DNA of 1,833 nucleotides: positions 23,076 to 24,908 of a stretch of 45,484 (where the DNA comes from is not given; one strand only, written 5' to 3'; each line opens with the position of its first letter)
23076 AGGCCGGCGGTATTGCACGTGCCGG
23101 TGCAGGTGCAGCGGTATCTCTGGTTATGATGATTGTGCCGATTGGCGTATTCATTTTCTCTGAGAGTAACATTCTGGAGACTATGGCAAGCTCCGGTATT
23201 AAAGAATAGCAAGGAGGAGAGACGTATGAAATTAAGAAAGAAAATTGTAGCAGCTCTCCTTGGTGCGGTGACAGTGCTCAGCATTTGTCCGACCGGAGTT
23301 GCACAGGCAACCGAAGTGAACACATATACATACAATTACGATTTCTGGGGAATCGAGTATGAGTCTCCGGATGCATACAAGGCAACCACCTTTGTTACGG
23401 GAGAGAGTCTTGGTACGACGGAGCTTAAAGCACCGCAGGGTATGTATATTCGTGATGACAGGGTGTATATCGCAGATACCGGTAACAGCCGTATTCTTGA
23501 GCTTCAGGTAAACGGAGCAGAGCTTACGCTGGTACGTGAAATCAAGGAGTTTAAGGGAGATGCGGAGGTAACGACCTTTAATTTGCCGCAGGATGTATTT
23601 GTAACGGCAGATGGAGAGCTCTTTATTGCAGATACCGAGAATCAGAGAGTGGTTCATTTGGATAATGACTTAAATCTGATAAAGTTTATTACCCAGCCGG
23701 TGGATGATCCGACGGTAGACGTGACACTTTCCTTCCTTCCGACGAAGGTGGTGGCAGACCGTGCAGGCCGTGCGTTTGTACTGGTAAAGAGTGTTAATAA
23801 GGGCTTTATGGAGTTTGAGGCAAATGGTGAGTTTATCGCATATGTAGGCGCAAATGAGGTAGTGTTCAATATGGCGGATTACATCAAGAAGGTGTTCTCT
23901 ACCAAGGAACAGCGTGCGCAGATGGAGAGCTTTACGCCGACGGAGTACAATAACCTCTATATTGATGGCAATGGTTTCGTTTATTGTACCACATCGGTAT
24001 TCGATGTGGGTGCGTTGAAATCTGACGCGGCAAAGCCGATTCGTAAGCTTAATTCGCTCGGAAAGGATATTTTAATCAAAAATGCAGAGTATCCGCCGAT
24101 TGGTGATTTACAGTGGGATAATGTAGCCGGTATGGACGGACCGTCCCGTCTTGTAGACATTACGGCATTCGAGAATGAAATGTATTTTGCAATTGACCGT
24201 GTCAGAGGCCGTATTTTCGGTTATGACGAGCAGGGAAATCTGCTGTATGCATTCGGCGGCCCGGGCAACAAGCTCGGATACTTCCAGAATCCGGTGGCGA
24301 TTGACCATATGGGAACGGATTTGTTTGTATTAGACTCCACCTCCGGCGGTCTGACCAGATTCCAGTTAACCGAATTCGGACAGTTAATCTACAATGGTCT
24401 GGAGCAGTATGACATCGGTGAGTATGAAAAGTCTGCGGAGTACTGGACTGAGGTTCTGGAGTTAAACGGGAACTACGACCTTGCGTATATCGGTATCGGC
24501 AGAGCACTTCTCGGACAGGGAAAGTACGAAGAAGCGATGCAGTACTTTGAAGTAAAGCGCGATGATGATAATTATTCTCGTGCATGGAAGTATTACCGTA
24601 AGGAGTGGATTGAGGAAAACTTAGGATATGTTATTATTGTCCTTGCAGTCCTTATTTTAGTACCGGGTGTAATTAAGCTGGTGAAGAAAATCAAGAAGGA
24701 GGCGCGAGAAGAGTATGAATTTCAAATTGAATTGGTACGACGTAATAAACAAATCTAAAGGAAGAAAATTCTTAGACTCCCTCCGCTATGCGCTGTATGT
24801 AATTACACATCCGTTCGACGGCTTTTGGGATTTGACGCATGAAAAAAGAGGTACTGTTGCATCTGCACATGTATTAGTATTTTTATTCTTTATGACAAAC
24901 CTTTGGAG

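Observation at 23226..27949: Translationally coupled triad: NHL-propeller/TPR single-pass protein, 5-TM Yip1-like protein, 846-aa lipoprotein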

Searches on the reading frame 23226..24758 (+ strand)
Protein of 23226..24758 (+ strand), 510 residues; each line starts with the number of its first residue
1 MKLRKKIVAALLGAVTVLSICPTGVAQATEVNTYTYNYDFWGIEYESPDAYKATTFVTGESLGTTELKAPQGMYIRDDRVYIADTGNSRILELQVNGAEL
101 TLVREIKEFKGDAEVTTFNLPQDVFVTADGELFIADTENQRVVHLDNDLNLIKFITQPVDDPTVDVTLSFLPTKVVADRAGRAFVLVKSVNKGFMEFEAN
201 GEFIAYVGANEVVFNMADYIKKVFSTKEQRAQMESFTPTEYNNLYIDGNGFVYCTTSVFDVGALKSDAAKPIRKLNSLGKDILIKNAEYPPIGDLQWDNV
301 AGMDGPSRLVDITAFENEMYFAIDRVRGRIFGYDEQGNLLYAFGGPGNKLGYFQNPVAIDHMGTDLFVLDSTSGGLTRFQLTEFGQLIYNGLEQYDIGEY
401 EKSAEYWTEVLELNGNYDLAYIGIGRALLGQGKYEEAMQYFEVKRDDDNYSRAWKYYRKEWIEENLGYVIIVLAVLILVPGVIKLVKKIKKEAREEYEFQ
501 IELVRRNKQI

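Call 5: search_protein_families(library=pfam, proteins=[window:23226-24758:+], max_evalue=0.01)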
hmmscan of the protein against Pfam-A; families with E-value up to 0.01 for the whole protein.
window:23226-24758:+ (510 aa): 8 families
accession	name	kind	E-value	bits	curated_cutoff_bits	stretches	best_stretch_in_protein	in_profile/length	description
PF01436.27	NHL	-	1.4e-10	41.1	20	1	118-144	1-27/28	NHL repeat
PF00515.34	TPR_1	-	1.4e-06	28.3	27.8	1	420-442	3-25/34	Tetratricopeptide repeat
PF13432.12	TPR_16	-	6.4e-06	27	32.7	1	391-443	4-56/65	Tetratricopeptide repeat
PF08450.18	SGL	-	6.8e-05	23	26.3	1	77-163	143-228/246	SMP-30/Gluconolactonase/LRE-like region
PF07719.23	TPR_2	-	0.00039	20.8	27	0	420-442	3-25/34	Tetratricopeptide repeat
PF13424.12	TPR_12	-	0.00075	20.1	30.1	1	400-442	26-69/77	Tetratricopeptide repeat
PF13181.12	TPR_8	-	0.0011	19.5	25.7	0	420-442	3-25/34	Tetratricopeptide repeat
PF14559.12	TPR_19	-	0.0012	19.6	25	1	398-453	5-61/68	Tetratricopeptide repeat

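Call 6: search_protein_families(library=ncbifam, proteins=[window:23226-24758:+], max_evalue=0.01)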
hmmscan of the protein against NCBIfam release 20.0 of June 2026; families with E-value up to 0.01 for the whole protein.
window:23226-24758:+ (510 aa): 3 families
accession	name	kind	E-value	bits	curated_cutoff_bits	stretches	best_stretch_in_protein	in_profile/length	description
NF035926.1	scyF_NHL_VPEP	equivalog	4e-11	42.7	350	2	22-165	154-293/376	scytonemin biosynthesis PEP-CTERM protein ScyF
NF047780.1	LIC12708_fam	subfamily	8.3e-05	21.6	150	1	68-150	57-151/391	LIC_12708 family protein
NF008391.2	PRK11189.1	equivalog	0.0061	16.1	250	1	391-462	106-180/297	lipoprotein NlpI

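Call 12: search_solved_structures(query=window:23226-24758:+, max_evalue=0.1)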
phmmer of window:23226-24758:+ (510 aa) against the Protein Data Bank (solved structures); distinct sequences matched with E-value up to 0.1: 74 (the best 60 are shown).
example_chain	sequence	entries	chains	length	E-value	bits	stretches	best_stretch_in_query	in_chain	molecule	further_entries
9qhb_A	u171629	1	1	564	1.1e-18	70.4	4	391-454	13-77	Engineered tetratricopeptide repeat protein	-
9ifo_A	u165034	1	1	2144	1.9e-17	66.3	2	65-146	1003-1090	Teneurin-Like Protein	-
9pt5_A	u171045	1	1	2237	2.4e-17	66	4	64-145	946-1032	Teneurin-like protein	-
8bu0_A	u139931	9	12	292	1.8e-12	49.9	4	391-446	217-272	Consensus tetratricopeptide repeat protein | Crystal structure of an 8-repeat consensus TPR superhelix with Zinc. | Monomer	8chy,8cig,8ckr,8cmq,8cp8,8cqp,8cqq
9qhc_A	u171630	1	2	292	1.2e-10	43.9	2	391-454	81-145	Engineered tetratricopeptide repeat protein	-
3wwa_A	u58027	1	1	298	3.6e-10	42.3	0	62-147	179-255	Pizza7H protein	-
6rej_A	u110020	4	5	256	4.5e-09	38.7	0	62-146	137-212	Pizza6-SH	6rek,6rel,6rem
6qsd_A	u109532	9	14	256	4.9e-09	38.6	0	62-146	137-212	Pizza6S | Pizza6-S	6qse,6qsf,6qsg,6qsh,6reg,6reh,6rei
6f0t_A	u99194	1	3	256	5.7e-09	38.4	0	63-146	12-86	Pizza6-SFW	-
3ww9_A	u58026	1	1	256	8.2e-09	37.8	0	63-146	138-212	pizza6 protein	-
6ren_A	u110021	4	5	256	1.1e-08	37.4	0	62-145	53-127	3fPizza6-SH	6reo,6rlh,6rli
6d69_A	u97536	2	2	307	1.3e-08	37.2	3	69-208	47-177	NHL Repeat Region of D. melanogaster Thin | Thin, isoform D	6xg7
7zpw_A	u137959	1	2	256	1.5e-08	36.9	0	63-147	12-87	Pizza6-TSK-TSH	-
7zpz_A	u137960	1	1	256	1.6e-08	36.9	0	62-146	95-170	Pizza6-TSR-TSH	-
8j72_A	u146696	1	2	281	2.1e-08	36.5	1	22-142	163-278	E3 ubiquitin-protein ligase TRIM71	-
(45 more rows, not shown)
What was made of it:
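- NHL propellers can serve as extracellular sensor domains; the PknD sensor domain is among the PDB matches (call 12).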

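Call 46: find_homologous_proteins(query=window:23226-24758:+, max_evalue=0.001)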
Query window:23226-24758:+ (510 aa): 2660 proteins with E <= 0.001 among 8000 candidates; the best 120 are listed.
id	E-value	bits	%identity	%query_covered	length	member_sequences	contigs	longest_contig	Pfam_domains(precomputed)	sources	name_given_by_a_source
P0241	0.0e+0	1135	98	100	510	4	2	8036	PF00515.35,PF13432.13,PF01436.28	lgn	-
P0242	0.0e+0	1054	89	100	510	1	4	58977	PF00515.35,PF13432.13,PF01436.28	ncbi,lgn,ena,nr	ncbi:MAG: hypothetical protein IJW37_09555 [Lachnospiraceae bacterium]|nr:hypothetical protein [Lach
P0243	0.0e+0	1033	89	97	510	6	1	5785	PF13432.13,PF01436.28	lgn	-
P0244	2.0e-286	968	82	100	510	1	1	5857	PF00515.35,PF13432.13,PF01436.28,PF07719.24,PF08450.19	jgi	-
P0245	2.6e-282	955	81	100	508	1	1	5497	PF00515.35,PF13432.13,PF01436.28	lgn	-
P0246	1.4e-271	919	80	92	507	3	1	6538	PF00515.35,PF13432.13,PF01436.28,PF07719.24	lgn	-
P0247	9.6e-251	851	72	100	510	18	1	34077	PF01436.28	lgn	-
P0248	7.8e-249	844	72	94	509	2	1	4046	PF01436.28,PF07719.24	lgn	-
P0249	1.9e-247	840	71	100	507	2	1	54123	PF00515.35,PF13432.13,PF01436.28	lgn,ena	-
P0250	3.9e-244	829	72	93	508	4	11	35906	PF14559.13,PF00515.35,PF13432.13,PF01436.28,PF08450.19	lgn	-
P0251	1.1e-242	824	71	92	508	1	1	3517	PF00515.35,PF13432.13,PF01436.28,PF07719.24,PF08450.19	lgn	-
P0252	2.2e-224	764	65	97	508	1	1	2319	PF14559.13,PF00515.35,PF13432.13,PF01436.28,PF07719.24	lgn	-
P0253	3.2e-223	760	65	100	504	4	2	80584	PF13432.13,PF01436.28,PF07719.24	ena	-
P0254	3.5e-222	757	65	96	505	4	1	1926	PF13432.13,PF01436.28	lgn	-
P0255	4.0e-219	746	62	100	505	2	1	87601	PF13432.13,PF01436.28,PF07719.24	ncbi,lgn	-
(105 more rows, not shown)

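Call 57: predict_structure(alignment_id=A2)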
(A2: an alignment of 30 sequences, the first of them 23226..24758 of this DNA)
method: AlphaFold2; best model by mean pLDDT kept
length: 510 residues; sequences in the alignment: 30
mean_pLDDT: 76.1   pTM: 0.72
mean pLDDT of the five models: 76.1, 75.0, 73.6, 71.5, 62.9
residues with pLDDT >= 90: 159; 70-90: 194; 50-70: 89; < 50: 68
segments of 3 or more residues with pLDDT < 50: 1-3, 20-46, 210-216, 232-238, 285-289, 293-304
pLDDT, mean of each block of 10 residues (from residue 1): 57 58 30 33 51 89 94 95 98 94 97 95 95 97 97 94 85 92 88 85 78 45 54 49 81 69 56 70 52 44 58 84 79 75 62 82 93 91 89 88 92 77 85 88 77 83 75 74 73 71 63
secondary structure, 60 per line:
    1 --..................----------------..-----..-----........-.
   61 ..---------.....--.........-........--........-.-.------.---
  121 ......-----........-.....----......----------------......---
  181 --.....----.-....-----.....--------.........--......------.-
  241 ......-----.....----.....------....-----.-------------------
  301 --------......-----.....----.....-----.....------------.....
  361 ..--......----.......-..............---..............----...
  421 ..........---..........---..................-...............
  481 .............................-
elements in order: H3-20 E51-58 E72-76 E79-84 E89-96 E99-106 E121-126 E132-136 E141-145 E150-155 E172-177 E183-187 E194-197 E203-207 H216-224 H227-232 E241-246 E252-256 H261-265 E272-275 E309-314 E320-324 E329-333 E339-343 E356-362 E365-370 E375-381 H383-396 H400-413 H418-430 H434-443 H447-464 H466-509
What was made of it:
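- On NHL-repeat beta-propeller: The model has six four-stranded blades (call 57).
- Checked: The AlphaFold2 model shows a six-bladed propeller (about residues 50-380), TPR-like helices (383-464) and a long TM helix (call 57).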

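Call 61: fold_search(model_id=the predicted structure, library=pdb)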
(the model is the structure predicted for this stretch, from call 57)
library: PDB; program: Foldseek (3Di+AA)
matches with E <= 10: 1295; with E <= 0.001: 323
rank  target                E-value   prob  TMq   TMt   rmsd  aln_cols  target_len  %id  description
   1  6xg7                  8.4e-15  1.00  0.44  0.75   5.2       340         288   16  1.3 A Resolution Structure of the of the NHL Repeat Region of D. melanogaster Thin (released 2020-12-16)
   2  8j72_B                2.2e-14  1.00  0.43  0.74   6.5       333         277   15  Crystal structure of mammalian Trim71 in complex with lncRNA Trincr1 (released 2024-03-06)
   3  6fq3_A                3.6e-14  1.00  0.44  0.56   6.1       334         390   17  Crystal structure of Danio rerio Lin41 filamin-NHL domains in complex with lin-29A 5'UTR 13mer RNA (released 2018-05-09)
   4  6d69                  8.9e-14  1.00  0.46  0.77   4.5       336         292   16  Crystal Structure of the NHL Repeat Region of D. melanogaster Thin (released 2019-04-24)
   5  8j72_A                2.1e-13  1.00  0.42  0.74   6.8       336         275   15  Crystal structure of mammalian Trim71 in complex with lncRNA Trincr1 (released 2024-03-06)
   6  6fpt_B                3.2e-13  1.00  0.44  0.57   6.3       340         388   16  Crystal structure of Danio rerio Lin41 filamin-NHL domains (released 2018-05-09)
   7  6fpt_A                3.4e-13  1.00  0.43  0.55   6.3       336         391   16  Crystal structure of Danio rerio Lin41 filamin-NHL domains (released 2018-05-09)
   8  6rek                  4.7e-13  1.00  0.40  0.75   5.0       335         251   17  Crystal structure of Pizza6-SH with Cu2+ (released 2019-07-31)
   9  7zcj                  6.9e-13  1.00  0.40  0.76   4.8       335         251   17  Crystal structure of Pizza6-TNH-TSH with Silicotungstic Acid (STA) polyoxometalate (released 2023-04-19)
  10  6f0t_A                9.0e-13  1.00  0.39  0.74   5.1       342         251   16  Crystal structure of Pizza6-SFW (released 2018-03-21)
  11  9jur                  1.6e-12  1.00  0.40  0.71   7.1       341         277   15  Crystal Structure of NHL domain of human E3 ubiquitin-protein ligase TRIM71 (released 2025-04-30)
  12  7qrx_A                1.9e-12  1.00  0.42  0.74   6.2       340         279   14  Crystal structure of NHL domain of TRIM71 (released 2022-05-04)
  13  7qrv_A                2.0e-12  1.00  0.45  0.78   5.0       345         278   15  Crystal structure of NHL domain of TRIM2 (full C-terminal) (released 2022-05-04)
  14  6i3b_A                4.1e-12  1.00  0.39  0.73   5.5       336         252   16  Crystal structure of cPizza6-AYW, a circularly permuted designer protein (released 2019-11-20)
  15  6rej                  4.3e-12  1.00  0.39  0.75   4.7       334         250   18  Crystal structure of Pizza6-SH with Zn2+ (released 2019-07-31)
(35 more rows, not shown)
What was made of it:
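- On NHL-repeat beta-propeller: Foldseek matches to Thin, TRIM71 and Brat NHL domains at E about 1e-14 (call 61).
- Closest known: Extracytoplasmic NHL propellers. Same: A six-bladed NHL propeller: PDB sequence matches (call 12) and fold matches of E about 1e-14 with TM-score 0.75 (normalised to the target) (call 61).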
